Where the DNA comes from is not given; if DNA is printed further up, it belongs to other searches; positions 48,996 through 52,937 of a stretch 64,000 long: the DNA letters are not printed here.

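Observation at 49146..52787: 1213-aa protein combining a CsgG-like module, TPR, a BNR/Asp-box sialidase-like propeller and a Reg_prop propeller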

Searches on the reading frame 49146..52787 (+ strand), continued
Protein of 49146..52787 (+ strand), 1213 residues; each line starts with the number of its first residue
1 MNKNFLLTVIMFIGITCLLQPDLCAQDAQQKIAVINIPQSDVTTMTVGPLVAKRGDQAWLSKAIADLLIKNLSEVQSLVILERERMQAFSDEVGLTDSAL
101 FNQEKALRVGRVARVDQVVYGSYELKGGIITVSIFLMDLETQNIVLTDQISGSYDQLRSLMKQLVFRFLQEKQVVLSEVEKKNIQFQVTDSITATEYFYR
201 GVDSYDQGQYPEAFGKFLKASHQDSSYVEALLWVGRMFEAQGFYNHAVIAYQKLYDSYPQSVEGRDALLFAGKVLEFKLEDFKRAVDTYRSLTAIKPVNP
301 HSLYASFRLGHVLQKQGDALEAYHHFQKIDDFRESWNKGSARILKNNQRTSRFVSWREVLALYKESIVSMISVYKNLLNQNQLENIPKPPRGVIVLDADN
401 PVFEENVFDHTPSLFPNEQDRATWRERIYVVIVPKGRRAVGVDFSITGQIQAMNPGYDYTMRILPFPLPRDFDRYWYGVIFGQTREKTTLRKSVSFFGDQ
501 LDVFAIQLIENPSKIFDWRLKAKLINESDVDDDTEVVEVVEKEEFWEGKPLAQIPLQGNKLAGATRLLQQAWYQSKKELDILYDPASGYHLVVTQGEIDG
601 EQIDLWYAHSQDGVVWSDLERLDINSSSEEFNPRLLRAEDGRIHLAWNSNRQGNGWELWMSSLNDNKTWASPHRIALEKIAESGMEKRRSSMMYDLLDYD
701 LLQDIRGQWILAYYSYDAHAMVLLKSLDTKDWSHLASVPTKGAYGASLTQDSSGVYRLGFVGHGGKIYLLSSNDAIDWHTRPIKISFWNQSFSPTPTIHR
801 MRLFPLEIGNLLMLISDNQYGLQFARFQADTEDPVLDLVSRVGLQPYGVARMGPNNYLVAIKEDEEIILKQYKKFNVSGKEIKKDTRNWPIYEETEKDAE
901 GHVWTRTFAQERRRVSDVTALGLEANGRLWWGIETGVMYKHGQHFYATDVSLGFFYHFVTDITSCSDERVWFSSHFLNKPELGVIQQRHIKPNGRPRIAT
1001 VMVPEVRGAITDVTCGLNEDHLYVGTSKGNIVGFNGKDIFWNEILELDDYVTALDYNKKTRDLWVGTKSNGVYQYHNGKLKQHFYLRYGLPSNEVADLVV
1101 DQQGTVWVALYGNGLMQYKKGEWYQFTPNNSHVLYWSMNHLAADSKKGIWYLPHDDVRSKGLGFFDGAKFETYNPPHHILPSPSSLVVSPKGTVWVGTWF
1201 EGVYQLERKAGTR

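Call 29: search_protein_families(library=pfam, alignment_id=A1, max_evalue=0.01)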
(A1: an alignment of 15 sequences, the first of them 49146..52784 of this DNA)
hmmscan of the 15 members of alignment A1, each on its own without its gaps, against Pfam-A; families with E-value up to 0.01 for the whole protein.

A. member 1, window:49146-52784:+ (1213 aa): 8 families
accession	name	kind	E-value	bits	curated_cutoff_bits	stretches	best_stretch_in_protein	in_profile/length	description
PF07494.17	Reg_prop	-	2.2e-07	30.7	20.4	0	1089-1110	1-22/24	Two component regulator propeller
PF07719.23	TPR_2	-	4.7e-06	26.7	27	0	195-220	2-27/34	Tetratricopeptide repeat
PF13414.12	TPR_11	-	7.7e-06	25.9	26.8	0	205-242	5-42/42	TPR repeat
PF13432.12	TPR_16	-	2.8e-05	24.9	32.7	1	205-261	8-64/65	Tetratricopeptide repeat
PF03783.19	CsgG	-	3.4e-05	23.7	20.8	1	30-122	10-97/210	Curli production assembly/transport component CsgG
PF13088.12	BNR_2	-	5.6e-05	23.1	31.4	1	602-787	17-206/277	BNR repeat-like domain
PF13424.12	TPR_12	-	0.0001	22.9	30.1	0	229-295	11-74/77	Tetratricopeptide repeat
PF13174.12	TPR_6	-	0.00095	20.1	26.3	0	229-261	1-33/33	Tetratricopeptide repeat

B. families by the number of members that match (of 15 scanned): 19 families
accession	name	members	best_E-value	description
PF03783.19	CsgG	15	1.1e-08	Curli production assembly/transport component CsgG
PF07494.17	Reg_prop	14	7.7e-11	Two component regulator propeller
PF13432.12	TPR_16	12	5.9e-14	Tetratricopeptide repeat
PF07719.23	TPR_2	10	7.5e-08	Tetratricopeptide repeat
PF13414.12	TPR_11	8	2.4e-10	TPR repeat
PF13174.12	TPR_6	7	1.8e-07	Tetratricopeptide repeat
PF13088.12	BNR_2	6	9.7e-12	BNR repeat-like domain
PF14559.12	TPR_19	6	5.3e-06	Tetratricopeptide repeat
PF13428.12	TPR_14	4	4.2e-08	Tetratricopeptide repeat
PF13181.12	TPR_8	4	4.3e-06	Tetratricopeptide repeat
PF13424.12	TPR_12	3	0.0001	Tetratricopeptide repeat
PF04616.20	Glyco_hydro_43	3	0.00019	Glycosyl hydrolases family 43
PF13176.12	TPR_7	2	5e-07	Tetratricopeptide repeat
PF14561.12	TPR_20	2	0.00011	Tetratricopeptide repeat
PF17680.6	FlgO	2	0.0002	FlgO protein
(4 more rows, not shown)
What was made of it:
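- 50790..51770 (+): Six-bladed BNR (sialidase-superfamily) beta-propeller (residues 549-875). Degenerate Asp-box-like motifs lie at residues 610, 662, 726 and 772. Six of 15 members match, best E 9.7e-12 (call 29).
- Checked: It is found in 15 of 15 family members (call 29). Six of 15 homologues match at E <= 0.01, the best at 9.7e-12 (call 29).
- CsgG-clan in 15 of 15 members, Reg_prop in 14 of 15, BNR_2 in 6 of 15 (call 29). BNR_2 matches reach E 9.7e-12 in the family (call 29).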

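Call 38: search_solved_structures(query=A6, max_evalue=1)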
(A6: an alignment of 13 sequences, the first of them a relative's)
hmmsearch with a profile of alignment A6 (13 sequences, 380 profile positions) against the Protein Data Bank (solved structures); distinct sequences matched with E-value up to 1: 34.
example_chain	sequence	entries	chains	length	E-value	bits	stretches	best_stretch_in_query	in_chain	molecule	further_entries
3kcm_A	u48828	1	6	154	0.00026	23.4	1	47-85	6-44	Thioredoxin family protein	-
28db_A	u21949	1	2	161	0.0004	22.8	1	49-86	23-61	Redoxin domain protein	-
2yp6_A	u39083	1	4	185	0.00061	22.1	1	13-85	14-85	THIOREDOXIN FAMILY PROTEIN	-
4k9z_A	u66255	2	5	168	0.0011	21.3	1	48-84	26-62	Putative thiol-disulfide oxidoreductase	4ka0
3c71_A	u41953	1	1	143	0.0014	21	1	48-85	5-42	Thiol-disulfide oxidoreductase resA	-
4hqz_A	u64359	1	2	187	0.0037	19.6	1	32-85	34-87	Thioredoxin family protein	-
2ls5_A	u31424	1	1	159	0.0041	19.4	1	44-85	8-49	Uncharacterized protein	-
3eyt_A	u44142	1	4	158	0.013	17.8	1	58-84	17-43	uncharacterized protein SPOA0173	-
2h1b_A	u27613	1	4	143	0.015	17.6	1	48-86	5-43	Thiol-disulfide oxidoreductase resA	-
1st9_A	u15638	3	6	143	0.017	17.4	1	48-85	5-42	Thiol-disulfide oxidoreductase resA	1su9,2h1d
1jfu_A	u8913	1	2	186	0.018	17.3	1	48-85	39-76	THIOL:DISULFIDE INTERCHANGE PROTEIN TLPA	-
2f9s_A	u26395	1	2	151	0.019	17.2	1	48-85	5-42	Thiol-disulfide oxidoreductase resA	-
3c73_A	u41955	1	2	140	0.025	16.9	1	50-85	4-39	Thiol-disulfide oxidoreductase resA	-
3me7_A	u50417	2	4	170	0.031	16.5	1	51-84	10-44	Putative uncharacterized protein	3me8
4nmu_A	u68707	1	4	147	0.039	16.2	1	44-85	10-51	Thiol-disulfide oxidoreductase ResA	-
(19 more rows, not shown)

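Call 40: search_protein_families(library=pfam, alignment_id=A6, max_evalue=0.1)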
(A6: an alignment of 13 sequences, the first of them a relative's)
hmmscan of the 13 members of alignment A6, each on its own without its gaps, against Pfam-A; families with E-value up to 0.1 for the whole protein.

A. member 1, L002:14474-15652:+ (393 aa): 3 families
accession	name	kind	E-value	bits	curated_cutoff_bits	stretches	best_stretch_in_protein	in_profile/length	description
PF00578.27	AhpC-TSA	-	0.00013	22.3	26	1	48-88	2-43/124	AhpC/TSA family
PF08534.16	Redoxin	-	0.00036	20.8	26.6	1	48-88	3-46/148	Redoxin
PF13462.12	Thioredoxin_4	-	0.02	15.5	23.2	0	70-91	12-33/165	Thioredoxin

B. families by the number of members that match (of 13 scanned): 9 families
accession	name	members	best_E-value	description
PF08534.16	Redoxin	9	0.00011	Redoxin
PF00578.27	AhpC-TSA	9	0.00013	AhpC/TSA family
PF00255.25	GSHPx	4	0.012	Glutathione peroxidase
PF10390.15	ELL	1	0.0095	RNA polymerase II elongation factor ELL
PF01867.21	Cas_Cas1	1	0.019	CRISPR associated protein Cas1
PF13462.12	Thioredoxin_4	1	0.02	Thioredoxin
PF21643.2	T6SS_Tsi2-like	1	0.084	T6SS, Immune protein Tsi2-like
PF10365.15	DUF2436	1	0.089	Domain of unknown function (DUF2436)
PF14757.11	NSP2-B_epitope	1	0.099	Immunogenic region of nsp2 protein of arterivirus polyprotein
